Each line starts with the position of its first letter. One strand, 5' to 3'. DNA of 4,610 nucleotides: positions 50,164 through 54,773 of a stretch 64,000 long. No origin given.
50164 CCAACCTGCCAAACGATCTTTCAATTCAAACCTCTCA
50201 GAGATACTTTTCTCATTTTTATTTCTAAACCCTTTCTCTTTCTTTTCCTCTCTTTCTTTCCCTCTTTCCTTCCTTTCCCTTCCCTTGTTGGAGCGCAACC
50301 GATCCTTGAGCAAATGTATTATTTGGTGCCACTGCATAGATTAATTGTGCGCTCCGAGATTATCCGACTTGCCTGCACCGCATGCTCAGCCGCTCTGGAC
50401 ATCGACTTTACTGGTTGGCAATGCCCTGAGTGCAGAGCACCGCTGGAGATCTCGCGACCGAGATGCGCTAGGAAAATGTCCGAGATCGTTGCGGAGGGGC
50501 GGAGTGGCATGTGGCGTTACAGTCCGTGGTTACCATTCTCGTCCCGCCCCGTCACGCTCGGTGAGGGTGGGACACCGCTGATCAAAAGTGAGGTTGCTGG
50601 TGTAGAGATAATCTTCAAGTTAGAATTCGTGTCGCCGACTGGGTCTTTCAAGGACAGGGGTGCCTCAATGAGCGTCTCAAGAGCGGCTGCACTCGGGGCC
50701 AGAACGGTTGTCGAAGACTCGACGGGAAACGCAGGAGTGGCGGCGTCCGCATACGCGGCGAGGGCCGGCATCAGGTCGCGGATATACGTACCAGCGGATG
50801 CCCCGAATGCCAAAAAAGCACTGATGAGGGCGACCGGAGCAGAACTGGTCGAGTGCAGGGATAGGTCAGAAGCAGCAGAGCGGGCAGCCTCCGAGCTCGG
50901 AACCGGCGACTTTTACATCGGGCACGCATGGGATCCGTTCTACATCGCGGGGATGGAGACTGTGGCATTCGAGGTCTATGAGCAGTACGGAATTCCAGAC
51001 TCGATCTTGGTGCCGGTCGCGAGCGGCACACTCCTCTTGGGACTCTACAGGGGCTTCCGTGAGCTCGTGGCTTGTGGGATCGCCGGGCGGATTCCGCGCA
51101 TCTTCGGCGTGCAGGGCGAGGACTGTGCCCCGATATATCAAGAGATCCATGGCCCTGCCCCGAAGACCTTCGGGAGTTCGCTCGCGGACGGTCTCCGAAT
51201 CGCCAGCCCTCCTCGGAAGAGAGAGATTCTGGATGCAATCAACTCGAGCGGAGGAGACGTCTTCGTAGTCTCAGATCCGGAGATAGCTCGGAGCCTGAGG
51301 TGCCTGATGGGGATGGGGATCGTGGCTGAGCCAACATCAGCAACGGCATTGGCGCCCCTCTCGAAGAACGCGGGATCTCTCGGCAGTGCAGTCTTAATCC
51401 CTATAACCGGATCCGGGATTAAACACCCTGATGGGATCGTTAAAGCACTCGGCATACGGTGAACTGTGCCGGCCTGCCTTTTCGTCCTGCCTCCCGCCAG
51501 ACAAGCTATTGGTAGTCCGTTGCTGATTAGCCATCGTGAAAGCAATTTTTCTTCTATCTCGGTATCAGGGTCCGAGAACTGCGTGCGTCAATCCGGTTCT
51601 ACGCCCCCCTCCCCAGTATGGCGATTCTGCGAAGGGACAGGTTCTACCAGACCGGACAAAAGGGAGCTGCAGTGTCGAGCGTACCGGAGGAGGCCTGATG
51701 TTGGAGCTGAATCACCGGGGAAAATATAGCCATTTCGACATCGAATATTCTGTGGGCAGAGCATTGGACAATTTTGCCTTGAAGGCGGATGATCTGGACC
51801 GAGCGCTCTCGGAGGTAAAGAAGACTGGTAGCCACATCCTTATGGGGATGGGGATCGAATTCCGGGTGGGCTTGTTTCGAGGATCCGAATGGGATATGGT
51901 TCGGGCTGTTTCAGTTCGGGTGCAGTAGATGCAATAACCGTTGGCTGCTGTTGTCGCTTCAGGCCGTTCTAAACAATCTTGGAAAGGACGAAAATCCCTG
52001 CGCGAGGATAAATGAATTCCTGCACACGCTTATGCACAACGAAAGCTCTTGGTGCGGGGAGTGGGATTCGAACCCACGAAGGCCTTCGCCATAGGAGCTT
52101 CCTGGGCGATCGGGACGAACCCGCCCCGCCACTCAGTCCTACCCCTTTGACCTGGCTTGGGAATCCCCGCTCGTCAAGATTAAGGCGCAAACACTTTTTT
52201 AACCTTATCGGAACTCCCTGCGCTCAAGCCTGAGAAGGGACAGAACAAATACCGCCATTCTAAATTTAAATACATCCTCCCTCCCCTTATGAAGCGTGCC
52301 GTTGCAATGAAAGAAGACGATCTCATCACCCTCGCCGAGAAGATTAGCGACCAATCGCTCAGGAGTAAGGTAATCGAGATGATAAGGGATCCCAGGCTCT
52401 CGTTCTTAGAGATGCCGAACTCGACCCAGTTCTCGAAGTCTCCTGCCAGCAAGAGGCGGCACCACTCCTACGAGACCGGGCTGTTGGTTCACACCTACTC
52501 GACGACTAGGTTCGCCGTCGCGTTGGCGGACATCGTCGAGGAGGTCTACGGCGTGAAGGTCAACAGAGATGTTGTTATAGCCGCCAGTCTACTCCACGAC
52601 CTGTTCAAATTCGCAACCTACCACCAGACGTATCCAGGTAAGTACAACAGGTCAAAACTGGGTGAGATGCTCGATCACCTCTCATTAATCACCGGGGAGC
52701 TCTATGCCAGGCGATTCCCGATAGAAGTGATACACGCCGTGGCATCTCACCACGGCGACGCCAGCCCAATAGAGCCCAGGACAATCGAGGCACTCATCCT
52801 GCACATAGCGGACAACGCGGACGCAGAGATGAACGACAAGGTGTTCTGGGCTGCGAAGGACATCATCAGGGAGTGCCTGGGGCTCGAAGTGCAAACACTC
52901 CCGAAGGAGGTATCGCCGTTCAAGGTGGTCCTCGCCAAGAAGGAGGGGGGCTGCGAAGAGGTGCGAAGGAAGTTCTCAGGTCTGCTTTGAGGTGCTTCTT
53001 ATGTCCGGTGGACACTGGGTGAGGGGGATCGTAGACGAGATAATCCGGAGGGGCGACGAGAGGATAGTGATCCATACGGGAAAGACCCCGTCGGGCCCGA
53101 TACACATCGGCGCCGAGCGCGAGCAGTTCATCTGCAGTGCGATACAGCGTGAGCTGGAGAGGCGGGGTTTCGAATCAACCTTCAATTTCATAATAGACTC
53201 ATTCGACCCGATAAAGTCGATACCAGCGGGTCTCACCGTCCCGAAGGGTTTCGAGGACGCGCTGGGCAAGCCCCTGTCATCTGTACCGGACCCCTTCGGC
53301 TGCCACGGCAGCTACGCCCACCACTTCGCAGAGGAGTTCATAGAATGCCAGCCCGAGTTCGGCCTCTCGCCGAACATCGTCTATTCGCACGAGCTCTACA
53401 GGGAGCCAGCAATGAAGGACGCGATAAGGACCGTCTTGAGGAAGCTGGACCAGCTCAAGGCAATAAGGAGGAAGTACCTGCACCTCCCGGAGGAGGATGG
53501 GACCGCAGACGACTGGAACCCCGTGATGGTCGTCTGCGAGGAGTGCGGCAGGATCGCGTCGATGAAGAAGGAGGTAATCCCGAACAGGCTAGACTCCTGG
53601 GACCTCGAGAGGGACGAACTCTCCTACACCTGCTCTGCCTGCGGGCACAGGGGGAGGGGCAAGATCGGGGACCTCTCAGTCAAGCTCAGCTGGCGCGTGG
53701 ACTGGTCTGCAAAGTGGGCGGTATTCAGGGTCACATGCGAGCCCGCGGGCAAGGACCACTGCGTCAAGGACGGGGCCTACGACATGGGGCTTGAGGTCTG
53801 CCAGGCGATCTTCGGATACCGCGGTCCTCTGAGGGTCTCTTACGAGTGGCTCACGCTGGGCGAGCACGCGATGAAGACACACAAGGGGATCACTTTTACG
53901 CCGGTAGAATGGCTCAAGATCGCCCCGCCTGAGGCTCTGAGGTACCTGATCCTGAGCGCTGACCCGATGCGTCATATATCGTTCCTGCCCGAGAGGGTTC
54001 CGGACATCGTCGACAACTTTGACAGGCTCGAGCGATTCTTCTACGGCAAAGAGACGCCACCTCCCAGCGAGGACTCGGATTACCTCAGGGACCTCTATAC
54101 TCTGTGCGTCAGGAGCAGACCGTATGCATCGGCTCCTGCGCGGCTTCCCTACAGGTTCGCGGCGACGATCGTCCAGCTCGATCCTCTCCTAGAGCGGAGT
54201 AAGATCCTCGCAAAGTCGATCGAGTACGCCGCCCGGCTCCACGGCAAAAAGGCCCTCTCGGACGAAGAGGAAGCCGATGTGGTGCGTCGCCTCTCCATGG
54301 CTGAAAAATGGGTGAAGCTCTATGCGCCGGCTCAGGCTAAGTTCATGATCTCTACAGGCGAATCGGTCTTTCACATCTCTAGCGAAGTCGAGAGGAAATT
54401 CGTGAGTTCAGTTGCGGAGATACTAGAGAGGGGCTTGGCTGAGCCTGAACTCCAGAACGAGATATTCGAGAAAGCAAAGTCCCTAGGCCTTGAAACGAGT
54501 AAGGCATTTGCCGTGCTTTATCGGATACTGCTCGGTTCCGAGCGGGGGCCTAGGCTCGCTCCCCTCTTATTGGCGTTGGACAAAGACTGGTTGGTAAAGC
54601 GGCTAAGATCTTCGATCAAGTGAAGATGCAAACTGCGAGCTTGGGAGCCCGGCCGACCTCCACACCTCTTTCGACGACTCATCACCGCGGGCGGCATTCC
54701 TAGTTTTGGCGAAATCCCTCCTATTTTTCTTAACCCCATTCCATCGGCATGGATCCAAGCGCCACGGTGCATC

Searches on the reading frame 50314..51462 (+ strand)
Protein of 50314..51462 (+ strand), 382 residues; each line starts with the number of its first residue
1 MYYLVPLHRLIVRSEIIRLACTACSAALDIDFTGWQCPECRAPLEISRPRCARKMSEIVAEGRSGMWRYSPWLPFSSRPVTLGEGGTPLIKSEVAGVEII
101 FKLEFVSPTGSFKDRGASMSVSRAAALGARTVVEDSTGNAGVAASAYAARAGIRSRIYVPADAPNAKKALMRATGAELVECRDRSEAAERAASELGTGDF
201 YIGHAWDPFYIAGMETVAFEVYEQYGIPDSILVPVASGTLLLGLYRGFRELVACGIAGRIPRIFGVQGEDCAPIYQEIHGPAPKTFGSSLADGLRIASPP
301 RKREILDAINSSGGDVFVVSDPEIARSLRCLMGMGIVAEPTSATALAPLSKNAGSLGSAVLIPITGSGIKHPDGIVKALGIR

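Call 29: search_protein_families(library=pfam, proteins=[window:50314-51462:+], max_evalue=0.00001)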
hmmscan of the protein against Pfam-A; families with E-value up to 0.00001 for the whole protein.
window:50314-51462:+ (382 aa): 1 family
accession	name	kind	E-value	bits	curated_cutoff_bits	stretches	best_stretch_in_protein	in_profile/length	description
PF00291.31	PALP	-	1.4e-70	238.5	35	1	80-366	1-295/295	Pyridoxal-phosphate dependent enzyme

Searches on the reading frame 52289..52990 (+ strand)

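Call 29: search_protein_families(library=pfam, proteins=[window:52289-52990:+], max_evalue=0.00001)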
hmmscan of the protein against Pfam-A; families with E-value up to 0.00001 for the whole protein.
window:52289-52990:+ (233 aa): 1 family
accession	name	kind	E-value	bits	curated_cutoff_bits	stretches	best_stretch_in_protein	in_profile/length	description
PF01966.28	HD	-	1.4e-13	51.5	22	1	67-179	3-115/116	HD domain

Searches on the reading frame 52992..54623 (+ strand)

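Call 29: search_protein_families(library=pfam, proteins=[window:52992-54623:+], max_evalue=0.00001)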
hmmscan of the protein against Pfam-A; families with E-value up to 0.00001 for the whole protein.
window:52992-54623:+ (543 aa): 1 family
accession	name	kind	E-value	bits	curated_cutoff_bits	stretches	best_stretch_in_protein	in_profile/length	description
PF01921.24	tRNA-synt_1f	-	2.9e-92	309.8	27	1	8-353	2-341/360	tRNA synthetases class I (K)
